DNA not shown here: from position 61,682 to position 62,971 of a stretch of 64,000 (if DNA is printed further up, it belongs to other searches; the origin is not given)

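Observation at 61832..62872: Eukaryote-like cysteine-rich secreted protein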

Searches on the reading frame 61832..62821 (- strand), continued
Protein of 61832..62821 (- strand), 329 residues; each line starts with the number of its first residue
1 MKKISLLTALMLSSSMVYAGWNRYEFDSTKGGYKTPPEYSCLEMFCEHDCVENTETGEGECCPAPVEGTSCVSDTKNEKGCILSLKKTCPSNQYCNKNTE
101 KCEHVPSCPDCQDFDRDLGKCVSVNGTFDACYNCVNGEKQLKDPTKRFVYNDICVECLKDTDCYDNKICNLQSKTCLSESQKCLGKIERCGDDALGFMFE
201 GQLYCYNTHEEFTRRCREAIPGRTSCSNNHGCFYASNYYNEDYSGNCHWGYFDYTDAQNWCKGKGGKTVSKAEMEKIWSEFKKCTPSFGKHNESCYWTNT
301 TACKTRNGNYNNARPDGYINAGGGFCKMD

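Call 61: find_encoding_contigs(protein=P0004, flank=6000, max_places=3)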
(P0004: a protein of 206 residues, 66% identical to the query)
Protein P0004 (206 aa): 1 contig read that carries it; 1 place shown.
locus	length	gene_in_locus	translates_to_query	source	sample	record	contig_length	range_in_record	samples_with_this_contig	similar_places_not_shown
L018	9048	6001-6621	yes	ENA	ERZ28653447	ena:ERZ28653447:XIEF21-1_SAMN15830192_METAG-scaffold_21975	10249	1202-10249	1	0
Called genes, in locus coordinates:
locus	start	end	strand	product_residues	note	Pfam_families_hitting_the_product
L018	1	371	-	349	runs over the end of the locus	PF01594:AI-2E_transport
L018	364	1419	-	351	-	PF09839:DUF2066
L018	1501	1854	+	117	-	PF11969:DcpS_C, PF01230:HIT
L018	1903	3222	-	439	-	-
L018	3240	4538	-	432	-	PF13393:tRNA-synt_His, PF03129:HGTP_anticodon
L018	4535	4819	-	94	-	-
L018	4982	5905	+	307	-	-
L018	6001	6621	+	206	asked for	-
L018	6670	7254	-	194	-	PF13505:OMP_b-brl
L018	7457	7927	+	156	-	PF03703:bPH_2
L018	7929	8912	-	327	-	PF01018:GTP1_OBG, PF00009:GTP_EFTU (faint), PF01926:MMR_HSR1, PF02421:FeoB_N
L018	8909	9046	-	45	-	?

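Call 79: search_protein_families(library=ncbifam, proteins=[P0012, P0013, P0046, P0047, P0025], max_evalue=1)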
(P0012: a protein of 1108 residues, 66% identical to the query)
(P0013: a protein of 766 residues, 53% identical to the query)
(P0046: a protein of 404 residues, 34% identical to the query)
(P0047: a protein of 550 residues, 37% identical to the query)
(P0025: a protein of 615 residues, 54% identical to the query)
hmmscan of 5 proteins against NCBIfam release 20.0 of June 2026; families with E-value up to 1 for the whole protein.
P0012 (1108 aa): 5 families
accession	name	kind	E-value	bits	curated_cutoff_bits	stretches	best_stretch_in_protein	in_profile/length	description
NF007800.0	PRK10506.1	equivalog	0.00012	22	158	1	4-60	5-62/163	prepilin peptidase-dependent protein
TIGR01708.2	typeII_sec_gspH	equivalog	0.0076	16.3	80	1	7-48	1-42/169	type II secretion system minor pseudopilin GspH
NF007862.0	PRK10574.1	equivalog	0.081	13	138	1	5-52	2-49/145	prepilin peptidase-dependent pilin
TIGR02532.1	IV_pilin_GFxxxE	domain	0.091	12.7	16.3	1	11-29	5-23/24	prepilin-type N-terminal cleavage/methylation domain-containing protein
NF000296.1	Sul3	exception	0.13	11.8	475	1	45-127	144-222/263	sulfonamide-resistant dihydropteroate synthase Sul3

P0013 (766 aa): 0 families

P0046 (404 aa): 0 families

P0047 (550 aa): 2 families
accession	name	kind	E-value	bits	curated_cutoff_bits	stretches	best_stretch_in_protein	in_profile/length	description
NF007862.0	PRK10574.1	equivalog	0.058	13.5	138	1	13-88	11-87/145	prepilin peptidase-dependent pilin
NF052576.1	PymNtasePynAStpc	equivalog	0.082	12.5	350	1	102-154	118-170/229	pyrimidine 5'-nucleotidase PynA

P0025 (615 aa): 0 families

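Call 81: list_cluster_members(proteins=[P0001, P0002, P0003, P0010, P0013])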
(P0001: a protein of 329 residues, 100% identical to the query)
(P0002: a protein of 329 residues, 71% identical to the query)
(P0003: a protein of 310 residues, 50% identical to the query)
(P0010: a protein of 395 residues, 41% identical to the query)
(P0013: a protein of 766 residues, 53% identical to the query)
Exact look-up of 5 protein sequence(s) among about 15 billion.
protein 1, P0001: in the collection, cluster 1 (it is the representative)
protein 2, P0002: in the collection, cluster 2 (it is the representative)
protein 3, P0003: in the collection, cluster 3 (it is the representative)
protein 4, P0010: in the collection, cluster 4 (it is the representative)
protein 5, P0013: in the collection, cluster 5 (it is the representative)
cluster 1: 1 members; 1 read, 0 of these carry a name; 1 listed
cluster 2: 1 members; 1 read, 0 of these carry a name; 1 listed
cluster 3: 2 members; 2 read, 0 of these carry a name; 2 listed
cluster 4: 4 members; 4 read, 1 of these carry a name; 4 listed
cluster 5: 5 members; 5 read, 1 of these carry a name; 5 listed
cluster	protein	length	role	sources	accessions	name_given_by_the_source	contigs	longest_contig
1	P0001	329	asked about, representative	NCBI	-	-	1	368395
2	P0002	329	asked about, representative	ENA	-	-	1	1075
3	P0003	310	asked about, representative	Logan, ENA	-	-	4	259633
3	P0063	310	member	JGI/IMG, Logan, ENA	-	-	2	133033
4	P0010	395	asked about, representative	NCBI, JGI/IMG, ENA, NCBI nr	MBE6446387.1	MAG: hypothetical protein E7021_03195 [Alphaproteobacteria bacterium] | hypothetical protein [Alphaproteobacteria bacterium]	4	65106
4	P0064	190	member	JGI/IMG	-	-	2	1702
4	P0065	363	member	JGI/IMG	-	-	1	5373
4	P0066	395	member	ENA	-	-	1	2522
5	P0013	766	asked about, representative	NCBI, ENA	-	-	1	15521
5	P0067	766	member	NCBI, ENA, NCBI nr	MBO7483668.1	MAG: hypothetical protein J6T55_00910 [Alphaproteobacteria bacterium] | hypothetical protein [Alphaproteobacteria bacterium]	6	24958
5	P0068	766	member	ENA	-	-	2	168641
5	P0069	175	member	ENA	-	-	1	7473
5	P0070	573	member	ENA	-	-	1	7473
